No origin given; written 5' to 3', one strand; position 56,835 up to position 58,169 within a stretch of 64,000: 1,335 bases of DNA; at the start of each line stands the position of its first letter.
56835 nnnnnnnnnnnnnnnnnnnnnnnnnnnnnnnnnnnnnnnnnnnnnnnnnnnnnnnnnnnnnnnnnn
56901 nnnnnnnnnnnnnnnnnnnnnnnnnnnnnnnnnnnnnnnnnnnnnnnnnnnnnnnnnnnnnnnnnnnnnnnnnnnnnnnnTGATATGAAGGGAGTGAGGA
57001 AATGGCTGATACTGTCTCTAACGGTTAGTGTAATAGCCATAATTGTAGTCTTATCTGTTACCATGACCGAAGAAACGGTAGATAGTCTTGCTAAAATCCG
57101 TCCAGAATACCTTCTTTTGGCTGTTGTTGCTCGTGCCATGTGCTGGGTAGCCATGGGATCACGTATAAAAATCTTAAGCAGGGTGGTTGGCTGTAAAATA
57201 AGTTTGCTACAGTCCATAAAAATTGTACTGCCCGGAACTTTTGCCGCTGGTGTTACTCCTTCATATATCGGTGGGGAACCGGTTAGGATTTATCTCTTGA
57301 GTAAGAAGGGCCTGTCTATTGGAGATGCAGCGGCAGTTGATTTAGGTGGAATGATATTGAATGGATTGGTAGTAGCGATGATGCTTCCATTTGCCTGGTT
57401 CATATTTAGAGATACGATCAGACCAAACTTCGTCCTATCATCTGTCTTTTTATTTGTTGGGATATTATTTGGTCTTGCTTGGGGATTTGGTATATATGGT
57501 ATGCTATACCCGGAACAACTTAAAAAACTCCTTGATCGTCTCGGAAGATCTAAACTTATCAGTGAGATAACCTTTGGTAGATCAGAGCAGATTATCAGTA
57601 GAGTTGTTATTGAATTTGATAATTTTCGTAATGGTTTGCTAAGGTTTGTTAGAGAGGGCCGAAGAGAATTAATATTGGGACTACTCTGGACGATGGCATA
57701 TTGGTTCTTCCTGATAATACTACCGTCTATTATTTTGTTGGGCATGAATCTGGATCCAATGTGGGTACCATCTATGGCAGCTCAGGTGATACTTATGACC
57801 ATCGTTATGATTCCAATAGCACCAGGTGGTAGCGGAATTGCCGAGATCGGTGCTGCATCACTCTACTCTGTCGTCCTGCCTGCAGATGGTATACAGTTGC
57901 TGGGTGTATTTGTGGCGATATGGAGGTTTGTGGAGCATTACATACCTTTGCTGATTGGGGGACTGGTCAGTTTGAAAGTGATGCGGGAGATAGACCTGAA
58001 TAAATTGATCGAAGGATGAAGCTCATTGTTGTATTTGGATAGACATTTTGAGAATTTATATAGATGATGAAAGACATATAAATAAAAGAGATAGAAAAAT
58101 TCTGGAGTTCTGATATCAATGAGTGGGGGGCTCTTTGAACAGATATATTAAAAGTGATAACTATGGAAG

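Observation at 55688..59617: Operon of PaaK-like adenylating ligase, MprF-flippase-like membrane protein, BKACE (beta-keto-acid cleavage enzyme) and GNAT: a candidate membrane-lipid or cell-surface acylation/amino-acylation pathway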

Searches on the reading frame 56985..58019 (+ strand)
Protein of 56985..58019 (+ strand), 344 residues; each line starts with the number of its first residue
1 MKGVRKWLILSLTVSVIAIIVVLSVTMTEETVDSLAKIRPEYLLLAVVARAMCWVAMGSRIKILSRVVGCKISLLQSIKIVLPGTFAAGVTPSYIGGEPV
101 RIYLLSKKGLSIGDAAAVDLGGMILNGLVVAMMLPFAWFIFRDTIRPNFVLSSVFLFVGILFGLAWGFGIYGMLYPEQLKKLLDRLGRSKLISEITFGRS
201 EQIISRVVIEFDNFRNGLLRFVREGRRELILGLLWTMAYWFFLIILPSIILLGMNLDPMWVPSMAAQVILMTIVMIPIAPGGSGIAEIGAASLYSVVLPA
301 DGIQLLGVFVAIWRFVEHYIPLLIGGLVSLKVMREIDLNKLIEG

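Call 3: search_protein_families(library=pfam, proteins=[window:56985-58019:+], max_evalue=0.01)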
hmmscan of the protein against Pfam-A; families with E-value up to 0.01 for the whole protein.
window:56985-58019:+ (344 aa): 1 family
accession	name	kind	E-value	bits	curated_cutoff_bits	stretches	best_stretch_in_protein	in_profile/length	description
PF03706.18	LPG_synthase_TM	-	6e-39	134.7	33.4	1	9-325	2-302/302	Lysylphosphatidylglycerol synthase TM region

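Call 4: search_protein_families(library=ncbifam, proteins=[window:56985-58019:+], max_evalue=0.01)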
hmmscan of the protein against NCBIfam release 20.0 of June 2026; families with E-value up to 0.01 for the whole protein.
window:56985-58019:+ (344 aa): 2 families
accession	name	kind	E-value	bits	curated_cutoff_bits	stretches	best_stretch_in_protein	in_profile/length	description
TIGR00374.1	TIGR00374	subfamily_domain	3e-43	148.5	43.2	1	14-337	3-318/323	flippase-like domain-containing protein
NF053789.1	GlcN_PG_flip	equivalog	7.1e-21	74.9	320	1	10-335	6-320/327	glucosaminyl phosphatidylglycerol flippase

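Call 15: find_homologous_proteins(query=window:56985-58019:+, max_evalue=1e-10)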
Query window:56985-58019:+ (344 aa): 188 proteins with E <= 1e-10 among 8000 candidates; the best 120 are listed.
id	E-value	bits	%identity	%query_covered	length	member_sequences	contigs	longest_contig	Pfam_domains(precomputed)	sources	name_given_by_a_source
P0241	7.7e-213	724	100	100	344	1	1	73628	PF03706.19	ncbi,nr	ncbi:MAG: flippase-like domain-containing protein [Halobacteriota archaeon]|nr:flippase-like domain-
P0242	1.4e-184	631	84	100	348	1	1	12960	PF03706.19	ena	-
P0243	8.6e-175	599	81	100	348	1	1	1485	PF03706.19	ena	-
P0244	8.8e-135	468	61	99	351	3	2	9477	PF03706.19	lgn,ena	-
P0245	4.7e-121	422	56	99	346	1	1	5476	PF03706.19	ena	-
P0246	1.2e-120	421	56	99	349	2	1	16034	PF03706.19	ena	-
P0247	1.3e-119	418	56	99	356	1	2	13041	PF03706.19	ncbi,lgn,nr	ncbi:MAG: flippase-like domain-containing protein [Halobacteriota archaeon]|nr:flippase-like domain-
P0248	4.3e-119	416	57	100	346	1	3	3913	PF03706.19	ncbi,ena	-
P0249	1.6e-117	411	55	99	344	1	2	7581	PF03706.19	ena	-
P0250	5.1e-106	373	51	99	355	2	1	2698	PF03706.19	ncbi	-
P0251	2.3e-102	361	48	100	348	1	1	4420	PF03706.19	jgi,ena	-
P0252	4.2e-102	360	50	98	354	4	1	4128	PF03706.19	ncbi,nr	ncbi:MAG: flippase-like domain-containing protein [Halobacteriota archaeon]|nr:flippase-like domain-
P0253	1.3e-78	283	45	92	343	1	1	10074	PF03706.19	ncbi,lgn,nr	ncbi:MAG: lysylphosphatidylglycerol synthase transmembrane domain-containing protein [Halobacteriota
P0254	1.4e-76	276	42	99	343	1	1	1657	PF03706.19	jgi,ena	-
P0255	1.1e-74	270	43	96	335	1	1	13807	PF03706.19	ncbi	-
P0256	2.2e-73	266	42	99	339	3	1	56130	PF03706.19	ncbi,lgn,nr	ncbi:MAG: flippase-like domain-containing protein [Methanocellales archaeon]|nr:flippase-like domain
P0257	3.6e-71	258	43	94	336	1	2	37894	PF03706.19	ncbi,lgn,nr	ncbi:MAG: flippase-like domain-containing protein [Halobacteriota archaeon]|nr:flippase-like domain-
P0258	2.2e-70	256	44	96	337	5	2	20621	PF03706.19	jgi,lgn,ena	-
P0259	3.9e-70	255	43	96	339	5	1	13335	PF03706.19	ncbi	-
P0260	3.1e-66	242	42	97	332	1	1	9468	PF03706.19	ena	-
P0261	3.4e-66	242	40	94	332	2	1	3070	PF03706.19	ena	-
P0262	3.7e-64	235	39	95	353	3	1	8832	PF03706.19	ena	-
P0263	4.3e-64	235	39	93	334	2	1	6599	PF03706.19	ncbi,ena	-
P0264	1.2e-63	234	41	90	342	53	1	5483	PF03706.19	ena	-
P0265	2.4e-63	233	39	97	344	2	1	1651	PF03706.19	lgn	-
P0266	7.6e-63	231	39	97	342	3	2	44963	PF03706.19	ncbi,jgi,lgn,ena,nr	ncbi:MAG TPA: flippase-like domain-containing protein [Methanophagales archaeon]|nr:flippase-like do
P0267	1.8e-62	230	38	97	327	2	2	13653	PF03706.19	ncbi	ncbi:MAG: lysylphosphatidylglycerol synthase transmembrane domain-containing protein [Candidatus Syn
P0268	1.7e-61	227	38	93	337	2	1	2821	PF03706.19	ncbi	-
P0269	2.4e-61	226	38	91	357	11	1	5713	PF03706.19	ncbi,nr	ncbi:MAG: flippase-like domain-containing protein [Candidatus Thermoplasmatota archaeon]|nr:flippase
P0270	7.6e-61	224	38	90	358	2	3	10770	PF03706.19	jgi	-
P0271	2.2e-60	223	40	95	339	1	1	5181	PF03706.19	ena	-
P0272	5.7e-59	218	38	90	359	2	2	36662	PF03706.19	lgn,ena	-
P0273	1.3e-58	217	36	97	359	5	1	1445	PF03706.19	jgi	jgi:uncharacterized protein (TIRG00374 family)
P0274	5.3e-58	215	40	97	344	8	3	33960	PF03706.19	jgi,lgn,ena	-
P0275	6.3e-58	215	38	90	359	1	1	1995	PF03706.19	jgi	jgi:hypothetical protein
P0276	3.1e-57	213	35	97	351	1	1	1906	PF03706.19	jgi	jgi:hypothetical protein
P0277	4.1e-57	212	37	90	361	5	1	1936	PF03706.19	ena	-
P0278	5.1e-57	212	37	98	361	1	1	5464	PF03706.19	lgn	-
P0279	1.7e-56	210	35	96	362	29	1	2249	PF03706.19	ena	-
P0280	1.7e-56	210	37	90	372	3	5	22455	PF03706.19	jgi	jgi:uncharacterized protein (TIRG00374 family)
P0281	2.1e-56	210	36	98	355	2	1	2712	PF03706.19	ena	-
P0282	2.8e-56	209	37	97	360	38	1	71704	PF03706.19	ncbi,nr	ncbi:MAG: flippase-like domain-containing protein [Thermoplasmata archaeon]|nr:flippase-like domain-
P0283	3.0e-56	209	38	88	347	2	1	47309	PF03706.19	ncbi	ncbi:MAG: flippase-like domain-containing protein [Candidatus Thermoplasmatota archaeon]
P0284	3.2e-56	209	38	90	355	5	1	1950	PF03706.19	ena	-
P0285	3.3e-56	209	36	97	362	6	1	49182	PF03706.19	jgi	-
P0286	4.5e-56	209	35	97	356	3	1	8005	PF03706.19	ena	-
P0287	5.9e-56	208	37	96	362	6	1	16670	PF03706.19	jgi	jgi:glycosyltransferase 2 family protein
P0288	8.8e-56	208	37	90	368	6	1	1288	PF03706.19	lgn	-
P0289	1.0e-55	208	35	96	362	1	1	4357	PF03706.19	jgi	-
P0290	1.3e-55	207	37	95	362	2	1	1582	PF03706.19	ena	-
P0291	1.5e-55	207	33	97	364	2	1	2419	PF03706.19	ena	-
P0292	2.5e-55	206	34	97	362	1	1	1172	PF03706.19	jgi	jgi:hypothetical protein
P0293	2.5e-55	206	37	95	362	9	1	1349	PF03706.19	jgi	-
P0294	2.7e-55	206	36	96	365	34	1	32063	PF03706.19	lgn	-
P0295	2.8e-55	206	36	95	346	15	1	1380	PF03706.19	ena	-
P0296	4.4e-55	206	35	96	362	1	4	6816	PF03706.19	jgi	jgi:uncharacterized protein (TIRG00374 family)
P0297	6.0e-55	205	37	97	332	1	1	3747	PF03706.19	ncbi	-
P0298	7.5e-55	205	37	87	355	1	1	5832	PF03706.19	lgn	-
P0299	1.0e-54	204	36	96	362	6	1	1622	PF03706.19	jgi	jgi:uncharacterized protein (TIRG00374 family)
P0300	1.1e-54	204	35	96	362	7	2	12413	PF03706.19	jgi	jgi:uncharacterized protein (TIRG00374 family)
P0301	1.2e-54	204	35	96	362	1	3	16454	PF03706.19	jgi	jgi:uncharacterized protein (TIRG00374 family)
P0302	1.2e-54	204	35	92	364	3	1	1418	PF03706.19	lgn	-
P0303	1.3e-54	204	37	92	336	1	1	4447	PF03706.19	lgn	-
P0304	1.8e-54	204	36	96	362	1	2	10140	PF03706.19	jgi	jgi:uncharacterized protein (TIRG00374 family)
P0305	1.8e-54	204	35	96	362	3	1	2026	PF03706.19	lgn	-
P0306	1.8e-54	204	37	96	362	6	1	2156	PF03706.19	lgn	-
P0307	2.0e-54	203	36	97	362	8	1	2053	PF03706.19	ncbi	-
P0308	2.3e-54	203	36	96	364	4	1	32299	PF03706.19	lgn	-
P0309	2.4e-54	203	35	90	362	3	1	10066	PF03706.19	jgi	jgi:uncharacterized protein (TIRG00374 family)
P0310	2.7e-54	203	35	96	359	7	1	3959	PF03706.19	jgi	-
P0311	2.7e-54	203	33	97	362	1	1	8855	PF03706.19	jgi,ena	-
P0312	3.0e-54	203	36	91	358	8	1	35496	PF03706.19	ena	-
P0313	4.1e-54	202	35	96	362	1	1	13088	PF03706.19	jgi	jgi:uncharacterized protein (TIRG00374 family)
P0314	4.3e-54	202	36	92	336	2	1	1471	PF03706.19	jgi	-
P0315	4.9e-54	202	37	96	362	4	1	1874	PF03706.19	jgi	jgi:uncharacterized protein (TIRG00374 family)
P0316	5.6e-54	202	36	92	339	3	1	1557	PF03706.19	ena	-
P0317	6.0e-54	202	36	98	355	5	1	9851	PF03706.19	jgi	-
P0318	7.5e-54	202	36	90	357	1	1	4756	PF03706.19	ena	-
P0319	7.6e-54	201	35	96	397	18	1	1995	PF03706.19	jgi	jgi:hypothetical protein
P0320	8.4e-54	201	36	95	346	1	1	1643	PF03706.19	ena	-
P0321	9.1e-54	201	36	97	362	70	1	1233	PF03706.19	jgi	-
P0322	1.0e-53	201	36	96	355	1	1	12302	PF03706.19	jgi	-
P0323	1.1e-53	201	35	96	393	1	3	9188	PF03706.19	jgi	jgi:uncharacterized protein (TIRG00374 family)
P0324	1.7e-53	200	35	97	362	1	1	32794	PF03706.19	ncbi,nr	ncbi:MAG TPA: flippase-like domain-containing protein [Candidatus Thermoplasmatota archaeon]|nr:flip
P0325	1.9e-53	200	35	96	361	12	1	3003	PF03706.19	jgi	-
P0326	2.2e-53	200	36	96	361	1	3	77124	PF03706.19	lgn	-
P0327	2.3e-53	200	35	97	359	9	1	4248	PF03706.19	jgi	jgi:uncharacterized protein (TIRG00374 family)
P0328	2.9e-53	200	34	96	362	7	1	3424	PF03706.19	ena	-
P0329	3.9e-53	199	36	96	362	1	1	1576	PF03706.19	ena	-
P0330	4.6e-53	199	35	97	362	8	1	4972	PF03706.19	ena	-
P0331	4.6e-53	199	35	97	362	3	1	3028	PF03706.19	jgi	jgi:glycosyltransferase 2 family protein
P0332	5.2e-53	199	38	85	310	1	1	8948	PF03706.19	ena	-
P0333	8.0e-53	198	35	95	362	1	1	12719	PF03706.19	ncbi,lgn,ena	ncbi:MAG: flippase-like domain-containing protein [Candidatus Thermoplasmatota archaeon]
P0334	8.5e-53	198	34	92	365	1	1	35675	PF03706.19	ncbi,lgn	-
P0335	1.0e-52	198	35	98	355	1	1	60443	PF03706.19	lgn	-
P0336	1.3e-52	197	35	90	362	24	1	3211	PF03706.19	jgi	-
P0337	1.3e-52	197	36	92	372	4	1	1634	PF03706.19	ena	-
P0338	1.4e-52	197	36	96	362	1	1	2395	PF03706.19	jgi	jgi:glycosyltransferase 2 family protein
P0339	1.5e-52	197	34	97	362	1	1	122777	PF03706.19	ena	-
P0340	1.6e-52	197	35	96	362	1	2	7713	PF03706.19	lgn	-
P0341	1.8e-52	197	39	86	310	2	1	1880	PF03706.19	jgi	-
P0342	2.0e-52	197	37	90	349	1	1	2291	PF03706.19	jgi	jgi:uncharacterized protein (TIRG00374 family)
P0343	2.0e-52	197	35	96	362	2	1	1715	PF03706.19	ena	-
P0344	2.0e-52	197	36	90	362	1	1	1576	PF03706.19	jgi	jgi:hypothetical protein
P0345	2.2e-52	197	34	98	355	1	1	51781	PF03706.19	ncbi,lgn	-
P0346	3.3e-52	196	36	96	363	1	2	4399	PF03706.19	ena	-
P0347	3.5e-52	196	36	92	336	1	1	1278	PF03706.19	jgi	-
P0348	3.8e-52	196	36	90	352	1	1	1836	PF03706.19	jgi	jgi:uncharacterized protein (TIRG00374 family)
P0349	3.8e-52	196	35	96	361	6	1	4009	PF03706.19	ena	-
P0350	7.0e-52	195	34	96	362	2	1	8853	PF03706.19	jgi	-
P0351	8.6e-52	195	34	95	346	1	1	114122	PF03706.19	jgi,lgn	-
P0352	9.5e-52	195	36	90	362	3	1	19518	PF03706.19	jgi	jgi:uncharacterized protein (TIRG00374 family)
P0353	1.1e-51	194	35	96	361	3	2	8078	PF03706.19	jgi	jgi:uncharacterized protein (TIRG00374 family)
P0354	1.1e-51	194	35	92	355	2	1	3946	PF03706.19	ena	-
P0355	1.6e-51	194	34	95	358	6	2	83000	PF03706.19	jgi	-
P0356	1.7e-51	194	34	98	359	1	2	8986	PF03706.19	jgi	jgi:uncharacterized protein (TIRG00374 family)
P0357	2.0e-51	194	34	90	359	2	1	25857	PF03706.19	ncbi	-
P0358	3.5e-51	193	34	97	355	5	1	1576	PF03706.19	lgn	-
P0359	4.8e-51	192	35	92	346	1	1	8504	PF03706.19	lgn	-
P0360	4.8e-51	192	35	97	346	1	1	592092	PF03706.19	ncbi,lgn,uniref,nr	ncbi:flippase-like domain-containing protein [Methanoculleus sp. Afa-1]|uniref:Flippase-like domain-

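Call 19: find_encoding_contigs(protein=P0246, flank=8000, max_places=2)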
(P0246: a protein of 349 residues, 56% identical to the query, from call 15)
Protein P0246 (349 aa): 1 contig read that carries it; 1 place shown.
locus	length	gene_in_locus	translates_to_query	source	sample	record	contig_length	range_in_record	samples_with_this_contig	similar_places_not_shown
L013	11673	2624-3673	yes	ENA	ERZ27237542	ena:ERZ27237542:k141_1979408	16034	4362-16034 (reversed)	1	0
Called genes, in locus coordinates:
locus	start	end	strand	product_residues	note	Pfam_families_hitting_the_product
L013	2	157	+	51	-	?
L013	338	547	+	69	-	-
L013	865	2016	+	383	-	PF04015:DUF362, PF00037:Fer4 (faint), PF13237:Fer4_10 (weak), PF12838:Fer4_7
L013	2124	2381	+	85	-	PF01850:PIN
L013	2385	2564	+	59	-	-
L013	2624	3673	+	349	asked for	PF03706:LPG_synthase_TM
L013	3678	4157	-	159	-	PF13412:HTH_24 (weak), PF22482:AsnC_trans_reg_3 (weak), PF01037:AsnC_trans_reg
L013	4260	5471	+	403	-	PF00162:PGK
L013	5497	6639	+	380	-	PF00282:Pyridoxal_deC, PF00155:Aminotran_1_2 (weak), PF00266:Aminotran_5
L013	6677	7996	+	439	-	PF00586:AIRS, PF02769:AIRS_C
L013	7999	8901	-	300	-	PF02729:OTCace_N, PF00185:OTCace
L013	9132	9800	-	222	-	PF00156:Pribosyltran (weak)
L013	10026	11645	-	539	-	PF18204:PGF-CTERM (weak)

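Call 50: find_encoding_contigs(protein=P0244, flank=7000, max_places=2)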
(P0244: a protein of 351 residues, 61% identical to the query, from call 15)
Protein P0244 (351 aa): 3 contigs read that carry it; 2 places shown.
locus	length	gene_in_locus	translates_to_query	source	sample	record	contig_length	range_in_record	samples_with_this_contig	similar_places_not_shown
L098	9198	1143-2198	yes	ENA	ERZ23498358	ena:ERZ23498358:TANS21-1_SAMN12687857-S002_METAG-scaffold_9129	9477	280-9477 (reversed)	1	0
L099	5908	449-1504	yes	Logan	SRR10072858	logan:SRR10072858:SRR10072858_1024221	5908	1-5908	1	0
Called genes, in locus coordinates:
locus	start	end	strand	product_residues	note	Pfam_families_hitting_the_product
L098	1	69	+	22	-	?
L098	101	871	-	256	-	PF02634:FdhD-NarQ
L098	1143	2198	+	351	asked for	PF03706:LPG_synthase_TM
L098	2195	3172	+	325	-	-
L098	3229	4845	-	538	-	PF00501:AMP-binding, PF13193:AMP-binding_C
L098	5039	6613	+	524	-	PF01565:FAD_binding_4, PF02913:FAD-oxidase_C (weak)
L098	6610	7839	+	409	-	PF13183:Fer4_8 (weak), PF02754:CCG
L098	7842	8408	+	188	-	-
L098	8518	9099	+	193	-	-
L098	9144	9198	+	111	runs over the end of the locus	?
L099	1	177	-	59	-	?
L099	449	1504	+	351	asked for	PF03706:LPG_synthase_TM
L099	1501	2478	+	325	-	-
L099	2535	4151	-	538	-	PF00501:AMP-binding, PF13193:AMP-binding_C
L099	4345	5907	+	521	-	?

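Call 53: search_protein_families(library=pfam, proteins=[L098:2195-3172:+], max_evalue=0.1)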
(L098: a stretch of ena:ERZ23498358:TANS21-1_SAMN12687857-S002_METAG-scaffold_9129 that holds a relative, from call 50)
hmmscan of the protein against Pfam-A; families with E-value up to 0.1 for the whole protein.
L098:2195-3172:+ (325 aa): 0 families

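Call 62: search_protein_families(library=padloc, proteins=[window:56985-58019:+], max_evalue=0.001)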
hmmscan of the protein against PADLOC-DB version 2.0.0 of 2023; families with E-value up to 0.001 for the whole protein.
window:56985-58019:+ (344 aa): 0 families
